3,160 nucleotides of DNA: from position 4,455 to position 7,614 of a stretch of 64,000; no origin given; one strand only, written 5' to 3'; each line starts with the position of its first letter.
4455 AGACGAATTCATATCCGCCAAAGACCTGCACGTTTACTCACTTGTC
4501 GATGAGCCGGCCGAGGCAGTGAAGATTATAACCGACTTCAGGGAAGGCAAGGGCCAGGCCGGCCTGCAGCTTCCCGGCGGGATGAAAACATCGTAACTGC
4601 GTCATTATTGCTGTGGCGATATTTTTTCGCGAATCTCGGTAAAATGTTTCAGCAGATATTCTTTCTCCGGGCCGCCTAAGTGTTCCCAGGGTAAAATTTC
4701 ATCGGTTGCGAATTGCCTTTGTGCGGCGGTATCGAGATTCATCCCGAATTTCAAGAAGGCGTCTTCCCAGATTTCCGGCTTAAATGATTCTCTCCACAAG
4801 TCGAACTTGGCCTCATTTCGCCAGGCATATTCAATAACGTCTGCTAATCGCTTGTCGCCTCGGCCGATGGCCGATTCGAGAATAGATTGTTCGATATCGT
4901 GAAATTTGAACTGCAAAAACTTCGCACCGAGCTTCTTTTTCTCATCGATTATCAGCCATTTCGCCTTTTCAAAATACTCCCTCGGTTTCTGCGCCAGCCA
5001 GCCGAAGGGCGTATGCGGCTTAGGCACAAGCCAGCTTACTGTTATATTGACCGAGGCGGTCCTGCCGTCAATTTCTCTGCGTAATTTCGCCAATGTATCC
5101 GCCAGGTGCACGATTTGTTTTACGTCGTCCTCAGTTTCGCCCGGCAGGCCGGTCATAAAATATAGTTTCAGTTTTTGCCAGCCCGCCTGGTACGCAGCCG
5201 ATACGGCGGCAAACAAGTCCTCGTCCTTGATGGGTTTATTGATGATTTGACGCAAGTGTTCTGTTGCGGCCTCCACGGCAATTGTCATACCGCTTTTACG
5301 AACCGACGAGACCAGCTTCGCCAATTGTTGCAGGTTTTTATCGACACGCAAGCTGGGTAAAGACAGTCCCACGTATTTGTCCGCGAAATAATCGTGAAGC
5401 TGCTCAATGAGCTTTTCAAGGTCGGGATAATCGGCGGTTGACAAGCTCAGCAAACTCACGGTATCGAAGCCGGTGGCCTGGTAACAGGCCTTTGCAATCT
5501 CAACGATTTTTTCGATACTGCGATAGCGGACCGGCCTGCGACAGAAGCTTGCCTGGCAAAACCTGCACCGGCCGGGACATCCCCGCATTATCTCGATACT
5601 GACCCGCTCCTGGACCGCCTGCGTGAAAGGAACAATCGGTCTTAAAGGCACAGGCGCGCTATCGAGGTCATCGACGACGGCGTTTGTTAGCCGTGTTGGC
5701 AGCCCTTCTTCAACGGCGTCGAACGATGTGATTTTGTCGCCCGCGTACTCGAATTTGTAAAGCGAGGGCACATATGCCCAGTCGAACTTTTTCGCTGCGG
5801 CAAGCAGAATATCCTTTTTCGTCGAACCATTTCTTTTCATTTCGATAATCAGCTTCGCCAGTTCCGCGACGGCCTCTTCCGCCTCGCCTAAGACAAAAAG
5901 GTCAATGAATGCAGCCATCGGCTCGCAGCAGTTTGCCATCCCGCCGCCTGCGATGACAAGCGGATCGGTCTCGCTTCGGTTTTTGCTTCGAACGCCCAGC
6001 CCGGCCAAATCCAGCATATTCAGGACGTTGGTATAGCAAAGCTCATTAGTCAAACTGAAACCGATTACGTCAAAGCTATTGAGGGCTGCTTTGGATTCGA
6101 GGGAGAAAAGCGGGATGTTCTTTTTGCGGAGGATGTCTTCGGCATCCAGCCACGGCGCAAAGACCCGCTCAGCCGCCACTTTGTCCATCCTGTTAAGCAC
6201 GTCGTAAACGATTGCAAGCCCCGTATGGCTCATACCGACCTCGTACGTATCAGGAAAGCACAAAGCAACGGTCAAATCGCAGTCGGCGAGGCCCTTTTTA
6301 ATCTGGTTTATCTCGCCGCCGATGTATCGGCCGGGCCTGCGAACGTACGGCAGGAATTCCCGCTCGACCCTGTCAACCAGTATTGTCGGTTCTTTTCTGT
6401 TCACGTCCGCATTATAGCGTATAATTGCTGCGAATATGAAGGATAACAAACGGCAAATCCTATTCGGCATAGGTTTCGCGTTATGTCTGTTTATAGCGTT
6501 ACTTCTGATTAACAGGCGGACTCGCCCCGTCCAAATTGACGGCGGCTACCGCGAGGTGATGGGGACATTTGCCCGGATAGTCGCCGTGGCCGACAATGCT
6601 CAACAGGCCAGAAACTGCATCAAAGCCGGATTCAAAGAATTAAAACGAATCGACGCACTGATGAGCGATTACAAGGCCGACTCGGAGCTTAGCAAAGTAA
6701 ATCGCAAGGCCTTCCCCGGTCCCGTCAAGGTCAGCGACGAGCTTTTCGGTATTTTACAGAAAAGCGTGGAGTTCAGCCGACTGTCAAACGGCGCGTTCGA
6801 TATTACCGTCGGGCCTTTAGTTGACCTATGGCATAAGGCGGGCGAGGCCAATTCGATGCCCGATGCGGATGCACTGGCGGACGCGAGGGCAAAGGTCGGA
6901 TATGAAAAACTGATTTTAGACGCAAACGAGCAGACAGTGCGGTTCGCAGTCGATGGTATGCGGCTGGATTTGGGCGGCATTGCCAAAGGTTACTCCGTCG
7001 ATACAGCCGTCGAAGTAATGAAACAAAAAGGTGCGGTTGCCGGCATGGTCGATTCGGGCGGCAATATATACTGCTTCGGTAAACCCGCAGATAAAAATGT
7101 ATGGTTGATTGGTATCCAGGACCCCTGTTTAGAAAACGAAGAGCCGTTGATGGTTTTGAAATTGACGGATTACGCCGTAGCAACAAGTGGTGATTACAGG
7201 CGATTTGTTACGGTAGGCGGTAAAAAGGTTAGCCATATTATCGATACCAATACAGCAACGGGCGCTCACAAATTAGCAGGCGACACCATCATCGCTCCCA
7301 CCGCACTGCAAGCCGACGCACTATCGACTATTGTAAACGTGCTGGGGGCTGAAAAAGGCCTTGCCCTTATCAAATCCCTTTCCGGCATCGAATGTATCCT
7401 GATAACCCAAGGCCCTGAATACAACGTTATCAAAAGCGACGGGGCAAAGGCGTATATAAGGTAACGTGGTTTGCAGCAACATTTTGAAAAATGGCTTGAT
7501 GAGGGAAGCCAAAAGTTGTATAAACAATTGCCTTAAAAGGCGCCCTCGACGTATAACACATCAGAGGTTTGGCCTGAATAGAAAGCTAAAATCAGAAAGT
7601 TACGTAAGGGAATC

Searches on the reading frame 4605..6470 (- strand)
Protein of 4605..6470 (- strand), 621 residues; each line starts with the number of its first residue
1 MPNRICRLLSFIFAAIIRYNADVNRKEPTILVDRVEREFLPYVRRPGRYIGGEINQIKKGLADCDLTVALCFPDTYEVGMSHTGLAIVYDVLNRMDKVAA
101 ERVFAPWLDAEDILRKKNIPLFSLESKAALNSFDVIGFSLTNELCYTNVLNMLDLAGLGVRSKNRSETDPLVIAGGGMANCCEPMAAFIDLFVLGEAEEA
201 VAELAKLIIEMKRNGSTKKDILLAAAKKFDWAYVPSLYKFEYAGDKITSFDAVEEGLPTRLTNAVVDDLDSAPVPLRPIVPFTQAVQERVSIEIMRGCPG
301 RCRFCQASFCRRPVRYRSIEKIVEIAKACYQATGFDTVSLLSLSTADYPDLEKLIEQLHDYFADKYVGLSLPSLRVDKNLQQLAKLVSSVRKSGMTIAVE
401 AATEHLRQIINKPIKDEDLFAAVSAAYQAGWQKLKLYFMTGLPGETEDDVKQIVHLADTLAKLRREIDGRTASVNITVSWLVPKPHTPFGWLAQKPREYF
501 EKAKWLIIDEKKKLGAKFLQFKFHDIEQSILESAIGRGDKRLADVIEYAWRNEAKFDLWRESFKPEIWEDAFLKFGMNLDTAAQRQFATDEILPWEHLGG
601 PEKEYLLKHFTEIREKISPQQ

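Call 10: search_protein_families(library=pfam, proteins=[window:4605-6470:-], max_evalue=0.001)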
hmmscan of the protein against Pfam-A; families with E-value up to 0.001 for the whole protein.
window:4605-6470:- (621 aa): 3 families
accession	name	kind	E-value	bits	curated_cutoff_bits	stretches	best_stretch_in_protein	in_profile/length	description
PF19864.5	Radical_SAM_N2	-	2.1e-54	183.5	29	1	84-235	1-151/151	Radical SAM proteins, N-terminal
PF04055.27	Radical_SAM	-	4.9e-25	89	29.5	1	292-456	1-165/166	Radical SAM superfamily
PF02310.24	B12-binding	-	1.8e-06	28.2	32.1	1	123-204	42-120/121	B12 binding domain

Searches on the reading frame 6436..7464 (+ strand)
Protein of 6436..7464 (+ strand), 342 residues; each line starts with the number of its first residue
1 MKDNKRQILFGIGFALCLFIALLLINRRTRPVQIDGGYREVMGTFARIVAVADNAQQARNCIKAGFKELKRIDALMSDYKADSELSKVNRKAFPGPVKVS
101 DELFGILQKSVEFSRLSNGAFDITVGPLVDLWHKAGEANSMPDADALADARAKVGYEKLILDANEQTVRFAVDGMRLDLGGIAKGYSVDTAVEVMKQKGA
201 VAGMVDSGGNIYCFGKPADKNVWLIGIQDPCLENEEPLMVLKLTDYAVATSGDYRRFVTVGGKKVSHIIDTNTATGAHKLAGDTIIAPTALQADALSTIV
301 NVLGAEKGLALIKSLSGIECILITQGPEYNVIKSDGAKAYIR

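Call 10: search_protein_families(library=pfam, proteins=[window:6436-7464:+], max_evalue=0.001)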
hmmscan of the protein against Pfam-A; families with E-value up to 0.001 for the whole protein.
window:6436-7464:+ (342 aa): 1 family
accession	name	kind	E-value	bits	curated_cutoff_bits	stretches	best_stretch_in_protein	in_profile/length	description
PF02424.20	ApbE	-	2.7e-83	280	25.6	1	42-322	1-266/266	ApbE family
